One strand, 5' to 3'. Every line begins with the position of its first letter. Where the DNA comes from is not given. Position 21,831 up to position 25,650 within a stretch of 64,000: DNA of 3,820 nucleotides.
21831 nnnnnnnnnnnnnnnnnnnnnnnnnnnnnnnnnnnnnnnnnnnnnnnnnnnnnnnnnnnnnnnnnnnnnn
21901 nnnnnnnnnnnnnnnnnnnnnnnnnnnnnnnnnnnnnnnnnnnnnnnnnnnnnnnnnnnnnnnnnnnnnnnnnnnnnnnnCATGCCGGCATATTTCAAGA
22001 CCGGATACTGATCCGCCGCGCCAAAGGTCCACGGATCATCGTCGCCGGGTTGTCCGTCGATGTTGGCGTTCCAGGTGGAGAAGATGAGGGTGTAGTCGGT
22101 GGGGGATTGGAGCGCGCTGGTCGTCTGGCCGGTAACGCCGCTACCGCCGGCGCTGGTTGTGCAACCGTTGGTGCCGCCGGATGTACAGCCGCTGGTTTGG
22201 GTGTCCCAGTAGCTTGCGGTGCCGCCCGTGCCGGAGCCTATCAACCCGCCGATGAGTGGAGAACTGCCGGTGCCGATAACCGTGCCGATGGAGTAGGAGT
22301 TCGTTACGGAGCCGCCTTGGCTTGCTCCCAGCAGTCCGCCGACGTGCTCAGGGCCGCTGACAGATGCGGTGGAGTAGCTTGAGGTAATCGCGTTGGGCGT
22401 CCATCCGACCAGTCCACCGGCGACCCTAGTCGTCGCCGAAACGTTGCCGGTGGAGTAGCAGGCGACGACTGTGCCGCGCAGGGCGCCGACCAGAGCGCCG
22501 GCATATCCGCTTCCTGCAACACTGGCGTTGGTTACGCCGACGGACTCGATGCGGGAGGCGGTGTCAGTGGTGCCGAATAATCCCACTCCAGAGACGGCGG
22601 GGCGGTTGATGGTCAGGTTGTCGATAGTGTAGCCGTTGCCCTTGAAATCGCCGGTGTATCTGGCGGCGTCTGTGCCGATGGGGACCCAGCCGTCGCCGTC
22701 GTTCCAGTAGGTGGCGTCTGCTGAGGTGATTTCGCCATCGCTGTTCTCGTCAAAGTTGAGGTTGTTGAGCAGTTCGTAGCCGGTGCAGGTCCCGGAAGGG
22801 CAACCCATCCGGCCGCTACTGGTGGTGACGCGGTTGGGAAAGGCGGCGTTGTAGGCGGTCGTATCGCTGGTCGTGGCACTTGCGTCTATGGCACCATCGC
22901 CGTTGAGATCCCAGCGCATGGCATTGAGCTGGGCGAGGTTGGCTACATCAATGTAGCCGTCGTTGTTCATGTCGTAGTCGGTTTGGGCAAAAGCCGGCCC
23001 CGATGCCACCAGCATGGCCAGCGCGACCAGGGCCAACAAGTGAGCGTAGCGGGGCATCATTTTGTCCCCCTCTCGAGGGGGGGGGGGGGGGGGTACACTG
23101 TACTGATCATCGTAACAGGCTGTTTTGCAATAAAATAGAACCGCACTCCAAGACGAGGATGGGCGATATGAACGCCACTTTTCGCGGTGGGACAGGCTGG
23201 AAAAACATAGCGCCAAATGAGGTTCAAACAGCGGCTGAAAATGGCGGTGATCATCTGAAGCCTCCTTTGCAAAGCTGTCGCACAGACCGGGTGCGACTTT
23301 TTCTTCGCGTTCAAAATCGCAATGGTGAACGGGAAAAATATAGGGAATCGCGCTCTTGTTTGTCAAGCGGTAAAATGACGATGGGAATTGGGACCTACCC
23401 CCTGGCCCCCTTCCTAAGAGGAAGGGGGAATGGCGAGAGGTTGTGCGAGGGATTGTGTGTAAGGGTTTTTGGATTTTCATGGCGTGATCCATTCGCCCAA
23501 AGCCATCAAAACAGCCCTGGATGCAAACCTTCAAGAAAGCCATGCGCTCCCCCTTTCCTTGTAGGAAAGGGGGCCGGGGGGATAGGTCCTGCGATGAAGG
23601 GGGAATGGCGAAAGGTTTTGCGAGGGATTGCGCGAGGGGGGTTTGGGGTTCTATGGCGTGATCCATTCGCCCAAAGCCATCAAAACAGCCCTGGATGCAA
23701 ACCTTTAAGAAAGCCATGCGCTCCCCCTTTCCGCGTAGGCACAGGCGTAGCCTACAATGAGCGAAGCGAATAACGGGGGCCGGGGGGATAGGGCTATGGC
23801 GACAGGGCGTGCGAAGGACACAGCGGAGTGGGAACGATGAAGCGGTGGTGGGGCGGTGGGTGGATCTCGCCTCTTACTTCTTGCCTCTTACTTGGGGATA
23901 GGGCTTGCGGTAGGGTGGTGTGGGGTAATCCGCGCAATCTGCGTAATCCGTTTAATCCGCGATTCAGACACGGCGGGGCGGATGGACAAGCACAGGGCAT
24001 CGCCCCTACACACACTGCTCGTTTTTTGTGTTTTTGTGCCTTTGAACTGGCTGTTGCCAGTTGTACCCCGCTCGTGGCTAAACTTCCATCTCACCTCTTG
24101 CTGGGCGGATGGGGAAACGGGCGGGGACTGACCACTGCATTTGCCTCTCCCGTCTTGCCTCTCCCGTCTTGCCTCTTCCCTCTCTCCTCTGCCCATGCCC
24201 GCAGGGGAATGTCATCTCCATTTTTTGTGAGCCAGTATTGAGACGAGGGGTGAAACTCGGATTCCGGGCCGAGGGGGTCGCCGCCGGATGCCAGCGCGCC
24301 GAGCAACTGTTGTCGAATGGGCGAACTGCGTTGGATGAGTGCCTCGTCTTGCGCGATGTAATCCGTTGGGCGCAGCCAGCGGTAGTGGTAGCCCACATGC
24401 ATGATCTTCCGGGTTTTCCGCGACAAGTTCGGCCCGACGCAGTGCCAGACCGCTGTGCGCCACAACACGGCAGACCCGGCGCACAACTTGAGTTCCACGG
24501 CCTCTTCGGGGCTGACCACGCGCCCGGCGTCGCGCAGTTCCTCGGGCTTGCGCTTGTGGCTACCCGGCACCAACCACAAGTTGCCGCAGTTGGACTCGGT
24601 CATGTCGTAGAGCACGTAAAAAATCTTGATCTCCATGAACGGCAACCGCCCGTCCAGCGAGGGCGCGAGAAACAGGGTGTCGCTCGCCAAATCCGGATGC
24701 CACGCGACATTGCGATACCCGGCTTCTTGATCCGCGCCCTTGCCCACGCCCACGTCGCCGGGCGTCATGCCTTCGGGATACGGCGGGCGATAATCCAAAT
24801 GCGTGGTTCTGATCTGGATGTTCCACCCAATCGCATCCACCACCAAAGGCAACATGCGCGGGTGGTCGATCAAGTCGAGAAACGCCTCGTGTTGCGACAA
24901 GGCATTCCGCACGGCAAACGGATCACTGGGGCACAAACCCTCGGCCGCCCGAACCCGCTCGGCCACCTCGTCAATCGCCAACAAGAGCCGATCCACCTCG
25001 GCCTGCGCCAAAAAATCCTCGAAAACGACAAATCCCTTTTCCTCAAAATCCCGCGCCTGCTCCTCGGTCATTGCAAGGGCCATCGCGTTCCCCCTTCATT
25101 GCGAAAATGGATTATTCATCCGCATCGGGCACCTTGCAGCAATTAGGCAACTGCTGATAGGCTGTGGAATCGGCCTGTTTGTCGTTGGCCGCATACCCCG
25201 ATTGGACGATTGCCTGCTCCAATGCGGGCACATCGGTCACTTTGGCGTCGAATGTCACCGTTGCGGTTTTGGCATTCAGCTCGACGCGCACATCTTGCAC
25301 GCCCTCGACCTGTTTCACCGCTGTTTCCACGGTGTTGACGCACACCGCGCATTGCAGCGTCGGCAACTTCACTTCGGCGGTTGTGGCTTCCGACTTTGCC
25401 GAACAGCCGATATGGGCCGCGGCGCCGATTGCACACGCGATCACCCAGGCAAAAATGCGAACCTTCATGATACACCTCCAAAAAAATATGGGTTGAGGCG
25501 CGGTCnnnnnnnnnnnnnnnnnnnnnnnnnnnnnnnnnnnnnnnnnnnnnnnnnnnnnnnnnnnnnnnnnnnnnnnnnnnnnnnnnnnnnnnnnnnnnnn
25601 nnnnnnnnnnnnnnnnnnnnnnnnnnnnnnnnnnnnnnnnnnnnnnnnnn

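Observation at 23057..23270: Poly-C17 tract inside a translationally coupled leader ORF directly upstream of the giant gene - candidate phase-variation switch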

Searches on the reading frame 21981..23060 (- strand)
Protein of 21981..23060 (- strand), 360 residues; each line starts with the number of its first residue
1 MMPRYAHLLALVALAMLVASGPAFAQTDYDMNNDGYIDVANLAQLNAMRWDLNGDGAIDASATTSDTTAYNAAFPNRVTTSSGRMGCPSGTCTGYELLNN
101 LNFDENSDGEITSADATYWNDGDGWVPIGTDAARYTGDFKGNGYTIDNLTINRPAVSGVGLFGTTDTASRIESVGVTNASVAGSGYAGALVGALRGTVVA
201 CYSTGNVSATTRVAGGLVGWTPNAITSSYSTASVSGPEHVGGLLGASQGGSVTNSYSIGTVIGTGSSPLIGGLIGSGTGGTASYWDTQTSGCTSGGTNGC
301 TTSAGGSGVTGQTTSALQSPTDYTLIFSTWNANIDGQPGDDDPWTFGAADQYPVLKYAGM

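Call 15: find_related_loci(query=window:21981-23060:-, collection=genome_contigs, flank=4000)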
Query window:21981-23060:- (360 aa) in genome_contigs; peptide patterns used: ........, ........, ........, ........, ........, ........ (x = any residue, [..] = any of these).
107 stretches matched a pattern; 57 encode a relative of the query (tblastn E <= 1e-3); 57 distinct loci.
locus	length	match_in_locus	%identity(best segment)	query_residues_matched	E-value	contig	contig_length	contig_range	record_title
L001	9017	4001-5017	58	8-360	5e-107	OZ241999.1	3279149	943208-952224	MAG: Dehalococcoidia bacterium isolate a94145c4-23f5-4c8d-977e-23e11a5cf2dd genome assembly, chromosome: 1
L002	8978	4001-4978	58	38-357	4e-106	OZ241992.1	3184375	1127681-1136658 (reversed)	MAG: Dehalococcoidia bacterium isolate ad06a298-89b6-49a3-928e-ce4bba0dcfa3 genome assembly, chromosome: 1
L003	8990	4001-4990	58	28-357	7e-105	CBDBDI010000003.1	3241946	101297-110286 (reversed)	MAG: Dehalococcoidia bacterium isolate 8667ca63-c4f2-445c-998c-9896a5069bfa genome assembly, contig: contig_3, whole gen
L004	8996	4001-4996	56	29-357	7e-101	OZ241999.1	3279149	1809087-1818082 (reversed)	MAG: Dehalococcoidia bacterium isolate a94145c4-23f5-4c8d-977e-23e11a5cf2dd genome assembly, chromosome: 1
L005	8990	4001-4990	57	17-357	1e-100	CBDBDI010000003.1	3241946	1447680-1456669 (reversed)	MAG: Dehalococcoidia bacterium isolate 8667ca63-c4f2-445c-998c-9896a5069bfa genome assembly, contig: contig_3, whole gen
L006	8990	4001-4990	56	17-357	1e-99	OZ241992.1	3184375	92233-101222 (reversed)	MAG: Dehalococcoidia bacterium isolate ad06a298-89b6-49a3-928e-ce4bba0dcfa3 genome assembly, chromosome: 1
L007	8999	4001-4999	57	29-357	1e-99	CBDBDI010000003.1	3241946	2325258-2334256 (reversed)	MAG: Dehalococcoidia bacterium isolate 8667ca63-c4f2-445c-998c-9896a5069bfa genome assembly, contig: contig_3, whole gen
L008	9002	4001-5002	57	28-357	2e-99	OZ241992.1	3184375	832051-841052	MAG: Dehalococcoidia bacterium isolate ad06a298-89b6-49a3-928e-ce4bba0dcfa3 genome assembly, chromosome: 1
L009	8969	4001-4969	59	38-357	3e-98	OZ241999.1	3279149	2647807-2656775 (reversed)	MAG: Dehalococcoidia bacterium isolate a94145c4-23f5-4c8d-977e-23e11a5cf2dd genome assembly, chromosome: 1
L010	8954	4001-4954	54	24-357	7e-95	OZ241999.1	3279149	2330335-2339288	MAG: Dehalococcoidia bacterium isolate a94145c4-23f5-4c8d-977e-23e11a5cf2dd genome assembly, chromosome: 1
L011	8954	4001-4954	54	24-357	6e-95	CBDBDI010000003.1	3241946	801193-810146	MAG: Dehalococcoidia bacterium isolate 8667ca63-c4f2-445c-998c-9896a5069bfa genome assembly, contig: contig_3, whole gen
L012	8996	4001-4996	54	25-357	3e-94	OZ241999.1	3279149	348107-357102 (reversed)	MAG: Dehalococcoidia bacterium isolate a94145c4-23f5-4c8d-977e-23e11a5cf2dd genome assembly, chromosome: 1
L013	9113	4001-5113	48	8-360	2e-82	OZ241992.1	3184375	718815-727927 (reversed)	MAG: Dehalococcoidia bacterium isolate ad06a298-89b6-49a3-928e-ce4bba0dcfa3 genome assembly, chromosome: 1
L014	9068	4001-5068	46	28-358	3e-77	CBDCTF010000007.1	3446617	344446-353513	MAG: Dehalococcoidia bacterium isolate ada03605-a97e-4eba-91b8-038d664804f6 genome assembly, contig: contig_6, whole gen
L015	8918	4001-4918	46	28-356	8e-72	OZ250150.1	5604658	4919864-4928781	MAG: Candidatus Latescibacterota bacterium isolate 5c13c588-1760-4ea4-89ab-5ccd14670b69 genome assembly, chromosome: 1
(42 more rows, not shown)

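Call 20: find_homologous_proteins(query=window:21981-23060:-, max_evalue=1e-20)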
Query window:21981-23060:- (360 aa): 972 proteins with E <= 1e-20 among 8000 candidates; the best 120 are listed.
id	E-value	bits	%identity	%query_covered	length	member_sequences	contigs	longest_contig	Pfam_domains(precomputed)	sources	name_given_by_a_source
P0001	1.2e-163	562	57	90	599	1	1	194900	PF07581.18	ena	-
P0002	6.7e-160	550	87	82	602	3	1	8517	PF28407.1,PF00041.28,PF16656.12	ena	-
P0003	3.9e-137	475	55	93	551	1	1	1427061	-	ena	-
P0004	7.4e-125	435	59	89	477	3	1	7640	-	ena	-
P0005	3.0e-114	400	57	94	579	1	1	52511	-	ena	-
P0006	2.3e-113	397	57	94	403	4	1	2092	PF07581.18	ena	-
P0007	1.3e-107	378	41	93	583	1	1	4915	PF07581.18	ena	-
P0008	6.7e-105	369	55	98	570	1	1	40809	PF07581.18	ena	-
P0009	1.2e-103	365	42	92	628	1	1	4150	PF07581.18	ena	-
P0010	2.6e-102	361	55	98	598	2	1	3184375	-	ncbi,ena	-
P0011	3.8e-101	357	54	98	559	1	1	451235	PF07581.18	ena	-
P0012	3.8e-99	350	58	93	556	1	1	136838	-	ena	-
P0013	1.3e-98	349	56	100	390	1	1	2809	-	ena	-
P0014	5.5e-97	343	55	93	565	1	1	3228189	PF07581.18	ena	-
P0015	6.7e-97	343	57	92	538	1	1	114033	PF07581.18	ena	-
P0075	6.7e-82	294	94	42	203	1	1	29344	PF07581.18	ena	-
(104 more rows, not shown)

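Call 21: find_encoding_contigs(protein=P0002, flank=6000, max_places=6)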
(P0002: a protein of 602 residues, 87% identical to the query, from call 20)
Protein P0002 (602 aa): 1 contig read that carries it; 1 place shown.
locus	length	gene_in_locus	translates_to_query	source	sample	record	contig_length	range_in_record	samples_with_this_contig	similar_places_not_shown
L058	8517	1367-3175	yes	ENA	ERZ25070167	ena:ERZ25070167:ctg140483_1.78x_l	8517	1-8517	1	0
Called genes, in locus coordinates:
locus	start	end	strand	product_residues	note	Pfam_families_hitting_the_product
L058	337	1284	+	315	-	PF07581:Glug (faint)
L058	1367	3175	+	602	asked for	PF16656:Pur_ac_phosph_N (faint), PF28407:Ig_ANOS1 (faint), PF00041:fn3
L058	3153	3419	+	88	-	PF00041:fn3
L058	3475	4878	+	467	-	PF00041:fn3, PF16656:Pur_ac_phosph_N (faint), PF00041:fn3, PF07581:Glug (faint)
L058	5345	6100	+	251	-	PF00041:fn3, PF16383:DUF4992 (faint), PF16656:Pur_ac_phosph_N (faint), PF00041:fn3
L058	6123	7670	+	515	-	PF07581:Glug (weak), PF00041:fn3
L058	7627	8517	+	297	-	?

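Call 22: find_encoding_contigs(protein=P0075, flank=6000, max_places=6)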
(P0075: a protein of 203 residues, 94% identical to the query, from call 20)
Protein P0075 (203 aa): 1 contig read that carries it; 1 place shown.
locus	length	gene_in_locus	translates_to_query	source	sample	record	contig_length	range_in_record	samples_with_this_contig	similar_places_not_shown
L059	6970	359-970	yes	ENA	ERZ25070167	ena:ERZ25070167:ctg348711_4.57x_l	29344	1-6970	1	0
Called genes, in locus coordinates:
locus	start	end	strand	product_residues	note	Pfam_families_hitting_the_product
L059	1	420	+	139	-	?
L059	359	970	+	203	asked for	PF07581:Glug (faint)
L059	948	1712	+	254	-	PF00041:fn3, PF16656:Pur_ac_phosph_N (weak)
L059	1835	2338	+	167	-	-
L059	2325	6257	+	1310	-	PF07581:Glug (faint), PF09294:Interfer-bind (faint), PF00041:fn3, PF10179:NDNF (faint), PF00041:fn3, PF16656:Pur_ac_phosph_N (weak), PF00041:fn3, PF03160:Calx-beta, +3 more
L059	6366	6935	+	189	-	-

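Call 72: search_protein_families(library=ncbifam, proteins=[window:21981-23060:-], max_evalue=0.01)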
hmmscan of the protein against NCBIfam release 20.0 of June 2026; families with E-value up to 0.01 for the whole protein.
window:21981-23060:- (360 aa): 0 families

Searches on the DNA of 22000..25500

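Call 12: search_rna_families(source=window, start=22000, end=25500, threshold=evalue, max_evalue=1)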
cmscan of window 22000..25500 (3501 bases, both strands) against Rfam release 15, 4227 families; matches with E-value up to 1: 0.
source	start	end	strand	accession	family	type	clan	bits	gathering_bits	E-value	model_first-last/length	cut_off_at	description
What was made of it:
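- On Described RNA leader or riboswitch families (Rfam): No match at E <= 1 in 22000-25500 (call 12).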
